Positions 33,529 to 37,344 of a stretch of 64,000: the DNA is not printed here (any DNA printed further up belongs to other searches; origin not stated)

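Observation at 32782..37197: SF1 Upf1/Sen1-like helicase with ~800-aa uncharacterised N-terminal region and a Walker B Asp-to-Glu substitution (VEEAA)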

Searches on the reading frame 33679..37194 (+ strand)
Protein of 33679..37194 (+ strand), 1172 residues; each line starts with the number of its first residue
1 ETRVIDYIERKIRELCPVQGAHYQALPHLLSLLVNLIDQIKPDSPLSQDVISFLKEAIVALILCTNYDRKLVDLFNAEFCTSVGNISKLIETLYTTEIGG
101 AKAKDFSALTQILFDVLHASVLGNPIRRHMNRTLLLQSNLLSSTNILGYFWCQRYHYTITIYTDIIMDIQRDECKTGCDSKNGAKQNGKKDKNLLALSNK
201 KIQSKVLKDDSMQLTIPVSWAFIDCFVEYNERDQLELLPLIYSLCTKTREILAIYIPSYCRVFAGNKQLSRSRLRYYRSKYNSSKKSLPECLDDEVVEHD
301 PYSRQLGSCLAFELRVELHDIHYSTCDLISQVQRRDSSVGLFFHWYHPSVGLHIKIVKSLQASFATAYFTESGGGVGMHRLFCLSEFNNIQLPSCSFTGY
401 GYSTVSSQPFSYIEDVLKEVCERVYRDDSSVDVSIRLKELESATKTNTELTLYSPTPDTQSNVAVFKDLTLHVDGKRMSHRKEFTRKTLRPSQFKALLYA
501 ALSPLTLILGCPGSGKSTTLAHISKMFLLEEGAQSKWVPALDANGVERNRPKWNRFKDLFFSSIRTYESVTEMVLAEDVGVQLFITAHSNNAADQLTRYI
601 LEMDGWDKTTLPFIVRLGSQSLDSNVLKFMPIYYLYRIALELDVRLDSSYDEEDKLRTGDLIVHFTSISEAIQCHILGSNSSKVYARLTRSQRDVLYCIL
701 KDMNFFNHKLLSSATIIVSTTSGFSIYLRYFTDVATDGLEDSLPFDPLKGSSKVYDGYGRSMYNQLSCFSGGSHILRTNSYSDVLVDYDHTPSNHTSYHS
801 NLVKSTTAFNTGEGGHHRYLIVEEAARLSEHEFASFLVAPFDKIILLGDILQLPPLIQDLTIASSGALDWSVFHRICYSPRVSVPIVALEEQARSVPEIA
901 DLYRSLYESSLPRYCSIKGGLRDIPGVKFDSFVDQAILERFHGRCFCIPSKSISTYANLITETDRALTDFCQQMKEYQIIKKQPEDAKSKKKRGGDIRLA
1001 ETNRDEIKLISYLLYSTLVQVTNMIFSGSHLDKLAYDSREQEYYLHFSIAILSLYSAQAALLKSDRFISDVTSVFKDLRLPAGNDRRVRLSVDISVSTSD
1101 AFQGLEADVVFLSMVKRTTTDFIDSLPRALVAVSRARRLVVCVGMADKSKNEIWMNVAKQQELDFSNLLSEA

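Call 35: search_protein_representatives(alignment_id=A2)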
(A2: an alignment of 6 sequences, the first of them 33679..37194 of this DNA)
Query: 6 sequences, 1171 profile positions. Proteins with E-value up to 0.001 (for the whole library): 4785; up to 1e-10: 324; up to 1e-30: 11. The best 150 are listed.
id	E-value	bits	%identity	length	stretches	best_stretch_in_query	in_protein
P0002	0.0e+00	2243.9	-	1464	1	1-1170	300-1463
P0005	0.0e+00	1793.4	-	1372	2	1-738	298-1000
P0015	9.6e-224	762.1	-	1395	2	300-1160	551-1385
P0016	7.5e-98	345.1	-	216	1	962-1170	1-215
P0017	4.5e-94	332.6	-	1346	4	486-728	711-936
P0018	5.4e-90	319.1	-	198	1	703-896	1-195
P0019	4.2e-86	306.2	-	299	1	805-1089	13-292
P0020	1.3e-55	205.3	-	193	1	366-552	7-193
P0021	7.7e-49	182.8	-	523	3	815-950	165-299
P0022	3.3e-36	140.9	-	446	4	814-911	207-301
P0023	1.9e-33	131.8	-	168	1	573-731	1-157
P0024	1.8e-30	122.0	-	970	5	817-911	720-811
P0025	6.6e-30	120.1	-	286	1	5-173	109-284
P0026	3.5e-29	117.7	-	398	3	300-423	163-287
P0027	9.9e-22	93.0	-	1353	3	819-909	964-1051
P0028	1.4e-19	85.9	-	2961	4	772-902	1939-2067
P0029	8.6e-19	83.3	-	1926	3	808-919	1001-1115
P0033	9.6e-18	79.8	-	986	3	809-907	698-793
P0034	2.1e-17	78.7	-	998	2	817-906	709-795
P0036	5.4e-17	77.3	-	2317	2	810-919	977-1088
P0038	2.4e-16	75.2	-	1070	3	819-908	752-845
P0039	8.2e-16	73.4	-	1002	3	750-906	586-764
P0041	2.0e-15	72.1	-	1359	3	1085-1147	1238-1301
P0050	4.6e-15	70.9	-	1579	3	840-908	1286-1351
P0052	5.4e-15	70.7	-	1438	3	785-909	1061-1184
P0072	1.9e-14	68.9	-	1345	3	810-904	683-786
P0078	3.3e-14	68.1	-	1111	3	819-907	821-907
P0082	6.3e-14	67.2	-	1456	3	837-910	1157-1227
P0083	6.4e-14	67.1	-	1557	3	803-906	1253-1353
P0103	2.2e-13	65.3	-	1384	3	819-912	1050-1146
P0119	5.5e-13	64.0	-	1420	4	819-907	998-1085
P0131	9.4e-13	63.3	-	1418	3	816-906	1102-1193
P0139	1.2e-12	62.9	-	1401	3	839-907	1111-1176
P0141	1.3e-12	62.8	-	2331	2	810-922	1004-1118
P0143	1.4e-12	62.7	-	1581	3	841-906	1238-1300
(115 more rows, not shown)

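Call 37: list_cluster_members(proteins=[P0015, P0017, P0024, P0027, P0021, P0022, P0028, P0029, P0033, P0036])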
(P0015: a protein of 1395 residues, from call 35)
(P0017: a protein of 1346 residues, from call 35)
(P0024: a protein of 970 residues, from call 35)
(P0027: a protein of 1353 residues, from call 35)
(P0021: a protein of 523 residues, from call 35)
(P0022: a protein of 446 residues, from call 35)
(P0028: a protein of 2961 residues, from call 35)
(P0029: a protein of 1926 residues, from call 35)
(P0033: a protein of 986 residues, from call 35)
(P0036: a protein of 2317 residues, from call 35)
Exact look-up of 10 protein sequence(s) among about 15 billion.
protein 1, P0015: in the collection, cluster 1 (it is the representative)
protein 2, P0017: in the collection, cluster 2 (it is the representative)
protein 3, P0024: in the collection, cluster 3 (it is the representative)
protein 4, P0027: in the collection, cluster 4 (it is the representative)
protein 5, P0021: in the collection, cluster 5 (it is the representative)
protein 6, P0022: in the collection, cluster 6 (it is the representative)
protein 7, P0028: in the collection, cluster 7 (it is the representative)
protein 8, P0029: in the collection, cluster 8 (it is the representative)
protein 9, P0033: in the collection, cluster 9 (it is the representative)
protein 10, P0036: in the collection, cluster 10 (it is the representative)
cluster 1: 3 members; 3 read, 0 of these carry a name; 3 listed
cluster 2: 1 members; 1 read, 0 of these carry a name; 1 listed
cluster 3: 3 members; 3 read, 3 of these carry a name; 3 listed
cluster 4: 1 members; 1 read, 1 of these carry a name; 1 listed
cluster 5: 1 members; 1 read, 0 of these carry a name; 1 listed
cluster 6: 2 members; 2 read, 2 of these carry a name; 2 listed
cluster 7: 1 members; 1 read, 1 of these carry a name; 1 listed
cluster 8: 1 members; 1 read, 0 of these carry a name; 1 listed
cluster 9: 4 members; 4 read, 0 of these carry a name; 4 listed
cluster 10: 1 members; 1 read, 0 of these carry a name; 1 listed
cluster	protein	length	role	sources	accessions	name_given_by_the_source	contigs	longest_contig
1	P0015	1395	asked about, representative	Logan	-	-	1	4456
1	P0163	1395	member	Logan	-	-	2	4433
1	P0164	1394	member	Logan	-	-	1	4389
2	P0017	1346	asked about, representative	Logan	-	-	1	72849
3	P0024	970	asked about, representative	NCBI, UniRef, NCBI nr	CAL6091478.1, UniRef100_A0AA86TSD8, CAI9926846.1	AAA_domain-containing protein [Hexamita inflata] | AAA domain-containing protein n=1 Tax=Hexamita inflata TaxID=28002 RepID=A0AA86TSD8_9EUKA | AAA domain-containing protein [Hexamita inflata]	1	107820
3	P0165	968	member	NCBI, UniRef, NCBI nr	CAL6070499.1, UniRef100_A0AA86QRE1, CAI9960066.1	AAA_domain-containing protein [Hexamita inflata] | AAA domain-containing protein n=1 Tax=Hexamita inflata TaxID=28002 RepID=A0AA86QRE1_9EUKA | AAA domain-containing protein [Hexamita inflata]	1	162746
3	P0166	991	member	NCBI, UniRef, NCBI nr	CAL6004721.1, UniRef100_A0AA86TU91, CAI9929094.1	AAA_domain-containing protein [Hexamita inflata] | AAA domain-containing protein n=1 Tax=Hexamita inflata TaxID=28002 RepID=A0AA86TU91_9EUKA | AAA domain-containing protein [Hexamita inflata]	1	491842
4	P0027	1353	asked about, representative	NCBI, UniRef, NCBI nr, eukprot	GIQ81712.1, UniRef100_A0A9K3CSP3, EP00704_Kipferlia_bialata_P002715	hypothetical protein KIPB_002715 [Kipferlia bialata] | AAA+ ATPase domain-containing protein n=1 Tax=Kipferlia bialata TaxID=797122 ... | g2715.t1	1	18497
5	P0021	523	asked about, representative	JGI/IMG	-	-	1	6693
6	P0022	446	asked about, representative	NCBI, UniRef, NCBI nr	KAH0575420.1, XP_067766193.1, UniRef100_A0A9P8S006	AAA domain-containing protein [Spironucleus salmonicida] | AAA domain-containing protein n=2 Tax=Spironucleus salmonicida TaxID=348837 ...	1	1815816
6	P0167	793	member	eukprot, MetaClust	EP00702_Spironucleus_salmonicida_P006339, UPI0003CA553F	EST47630.1 Putative DNA helicase domain-containing protein [Spironucleus salmonicida] | status=active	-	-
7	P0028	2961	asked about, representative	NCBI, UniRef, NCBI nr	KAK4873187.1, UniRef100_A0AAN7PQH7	hypothetical protein RN001_015216 [Aquatica leii] | NFX1-type zinc finger-containing protein 1 n=1 Tax=Aquatica leii TaxID=1421715 ...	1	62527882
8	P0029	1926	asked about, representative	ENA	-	-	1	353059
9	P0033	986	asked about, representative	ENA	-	-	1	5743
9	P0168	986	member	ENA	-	-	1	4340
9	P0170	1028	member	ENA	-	-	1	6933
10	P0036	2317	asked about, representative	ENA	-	-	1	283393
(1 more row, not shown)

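Call 40: search_protein_families(library=pfam, proteins=[P0082, P0139, P0131, P0119, P0103, P0143], max_evalue=0.001)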
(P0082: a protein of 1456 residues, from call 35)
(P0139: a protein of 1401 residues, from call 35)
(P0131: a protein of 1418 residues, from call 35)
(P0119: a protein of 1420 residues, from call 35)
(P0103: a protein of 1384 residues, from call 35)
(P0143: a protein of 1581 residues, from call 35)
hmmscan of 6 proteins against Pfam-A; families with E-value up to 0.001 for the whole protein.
P0082 (1456 aa): 9 families
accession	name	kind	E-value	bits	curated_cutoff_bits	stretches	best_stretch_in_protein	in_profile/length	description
PF16399.11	Aquarius_N_1st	-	3.3e-34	119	26.6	2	185-287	267-366/393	Intron-binding protein aquarius N-terminal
PF21143.3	Aquarius_N_2nd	-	5.7e-27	94.9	21.5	1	414-591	26-171/171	Intron-binding protein aquarius, beta-barrel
PF13087.12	AAA_12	-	1.6e-25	90.2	27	1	1187-1378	1-193/195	AAA domain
PF13086.12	AAA_11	-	3.8e-25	89.6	27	2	786-865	5-94/257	AAA domain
PF13245.12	AAA_19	-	1.3e-07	32.3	25.1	1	787-847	1-61/134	AAA domain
PF13604.12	AAA_30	-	3e-06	27.5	27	0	784-845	3-64/191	AAA domain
PF04851.21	ResIII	-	0.00015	22.2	22.5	1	784-846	5-72/164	Type III restriction enzyme, res subunit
PF00580.27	UvrD-helicase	-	0.00027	21.2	23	1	785-849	3-67/271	UvrD/REP helicase N-terminal domain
PF13401.12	AAA_22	-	0.00046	20.9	27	0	796-848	4-55/130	AAA domain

P0139 (1401 aa): 7 families
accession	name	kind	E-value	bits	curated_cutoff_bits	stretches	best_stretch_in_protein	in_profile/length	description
PF21143.3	Aquarius_N_2nd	-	1.8e-27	96.5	21.5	1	486-654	10-170/171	Intron-binding protein aquarius, beta-barrel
PF13086.12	AAA_11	-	2.2e-25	90.3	27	1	807-1129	5-255/257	AAA domain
PF13087.12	AAA_12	-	3.2e-24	86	27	1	1140-1330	2-193/195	AAA domain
PF13245.12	AAA_19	-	7.4e-10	39.6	25.1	1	808-864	1-57/134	AAA domain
PF13604.12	AAA_30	-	3.6e-06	27.3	27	0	805-864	3-62/191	AAA domain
PF21144.2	Aquarius_N_3rd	-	8.8e-05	23.6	27.9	1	718-750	3-35/96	Intron-binding protein aquarius insert domain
PF04851.21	ResIII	-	0.0004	20.8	22.5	0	819-863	24-68/164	Type III restriction enzyme, res subunit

P0131 (1418 aa): 14 families
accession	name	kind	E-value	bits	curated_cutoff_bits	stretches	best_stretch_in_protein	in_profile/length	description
PF13086.12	AAA_11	-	3.2e-31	109.5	27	1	851-1147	5-255/257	AAA domain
PF16399.11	Aquarius_N_1st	-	2.3e-29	103.1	26.6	1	39-461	2-387/393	Intron-binding protein aquarius N-terminal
PF13087.12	AAA_12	-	9.1e-27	94.3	27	1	1157-1345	1-192/195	AAA domain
PF21143.3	Aquarius_N_2nd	-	4.1e-23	82.3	21.5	1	547-707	9-171/171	Intron-binding protein aquarius, beta-barrel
PF13245.12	AAA_19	-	3.8e-14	53.4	25.1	1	852-1145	1-132/134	AAA domain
PF13604.12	AAA_30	-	2.1e-08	34.6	27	0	849-911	3-65/191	AAA domain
PF00580.27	UvrD-helicase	-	3e-06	27.5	23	1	852-914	5-67/271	UvrD/REP helicase N-terminal domain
PF13538.12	UvrD_C_2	-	4.5e-06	26.9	27.4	1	1295-1343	2-51/52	UvrD-like helicase C-terminal domain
PF03796.21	DnaB_C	-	3.2e-05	23.9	27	1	850-931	6-85/255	DnaB-like helicase C terminal domain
PF01443.25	Viral_helicase1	-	4.1e-05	24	21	0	866-901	2-35/228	Viral superfamily 1 RNA helicase core domain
PF21144.2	Aquarius_N_3rd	-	0.00015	22.9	27.9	1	762-813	4-51/96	Intron-binding protein aquarius insert domain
PF04851.21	ResIII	-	0.00017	21.9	22.5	1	864-912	25-73/164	Type III restriction enzyme, res subunit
PF13191.12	AAA_16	-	0.00047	21.1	32.6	1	851-957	14-129/167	AAA ATPase domain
PF25199.1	nSTAND_NTPase5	-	0.00075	19.8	34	0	858-913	37-91/145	Novel STAND NTPase 5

P0119 (1420 aa): 11 families
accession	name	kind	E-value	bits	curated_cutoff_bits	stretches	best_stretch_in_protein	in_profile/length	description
PF13087.12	AAA_12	-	2.5e-29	102.7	27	1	1048-1236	1-193/195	AAA domain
PF13086.12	AAA_11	-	3.2e-28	99.6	27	1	773-1039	18-255/257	AAA domain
PF21143.3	Aquarius_N_2nd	-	1.5e-25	90.2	21.5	1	487-620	10-171/171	Intron-binding protein aquarius, beta-barrel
PF16399.11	Aquarius_N_1st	-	1.2e-24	87.5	26.6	1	145-417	105-389/393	Intron-binding protein aquarius N-terminal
PF02037.33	SAP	-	1.8e-10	40.6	23.9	1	1385-1418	2-35/37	SAP domain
PF21144.2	Aquarius_N_3rd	-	2.8e-10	41.2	27.9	1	671-726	2-57/96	Intron-binding protein aquarius insert domain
PF13245.12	AAA_19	-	1.8e-07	31.9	25.1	1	764-1037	1-132/134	AAA domain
PF01443.25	Viral_helicase1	-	5.4e-06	26.8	21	0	1179-1234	178-227/228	Viral superfamily 1 RNA helicase core domain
PF13538.12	UvrD_C_2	-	2.9e-05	24.3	27.4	1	1186-1233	3-51/52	UvrD-like helicase C-terminal domain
PF13604.12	AAA_30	-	0.00014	22.1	27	0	762-840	4-79/191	AAA domain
PF04851.21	ResIII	-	0.00018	21.9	22.5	1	777-831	26-80/164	Type III restriction enzyme, res subunit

P0103 (1384 aa): 7 families
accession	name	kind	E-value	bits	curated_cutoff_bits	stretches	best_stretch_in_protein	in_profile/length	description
PF16399.11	Aquarius_N_1st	-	3.3e-57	194.7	26.6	1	21-400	8-378/393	Intron-binding protein aquarius N-terminal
PF13087.12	AAA_12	-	1.6e-31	109.9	27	1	1105-1309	2-195/195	AAA domain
PF21143.3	Aquarius_N_2nd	-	3.6e-30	105.3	21.5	1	493-645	6-171/171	Intron-binding protein aquarius, beta-barrel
PF13086.12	AAA_11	-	1.9e-19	70.9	27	1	789-1094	2-255/257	AAA domain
PF13245.12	AAA_19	-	5.8e-07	30.2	25.1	1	793-1091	1-131/134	AAA domain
PF13604.12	AAA_30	-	4.3e-05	23.8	27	0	1019-1101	62-140/191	AAA domain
PF01443.25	Viral_helicase1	-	0.00083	19.7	21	0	1256-1305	178-227/228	Viral superfamily 1 RNA helicase core domain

P0143 (1581 aa): 9 families
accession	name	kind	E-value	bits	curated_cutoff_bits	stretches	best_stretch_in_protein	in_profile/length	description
PF16399.11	Aquarius_N_1st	-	1.5e-55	189.3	26.6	2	1-235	76-269/393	Intron-binding protein aquarius N-terminal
PF21143.3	Aquarius_N_2nd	-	1.4e-35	122.8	21.5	2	554-624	10-80/171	Intron-binding protein aquarius, beta-barrel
PF13086.12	AAA_11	-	8.9e-28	98.2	27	2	915-995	4-94/257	AAA domain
PF13087.12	AAA_12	-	1.8e-26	93.4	27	1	1264-1462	1-193/195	AAA domain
PF21144.2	Aquarius_N_3rd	-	1.6e-11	45.2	27.9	1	833-883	2-46/96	Intron-binding protein aquarius insert domain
PF13245.12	AAA_19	-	1.8e-10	41.6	25.1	1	917-988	1-72/134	AAA domain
PF13604.12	AAA_30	-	7.9e-09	35.9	27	1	914-973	3-62/191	AAA domain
PF04851.21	ResIII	-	6.5e-05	23.3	22.5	1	914-970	5-66/164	Type III restriction enzyme, res subunit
PF13538.12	UvrD_C_2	-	0.00028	21.1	27.4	1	1411-1459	2-51/52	UvrD-like helicase C-terminal domain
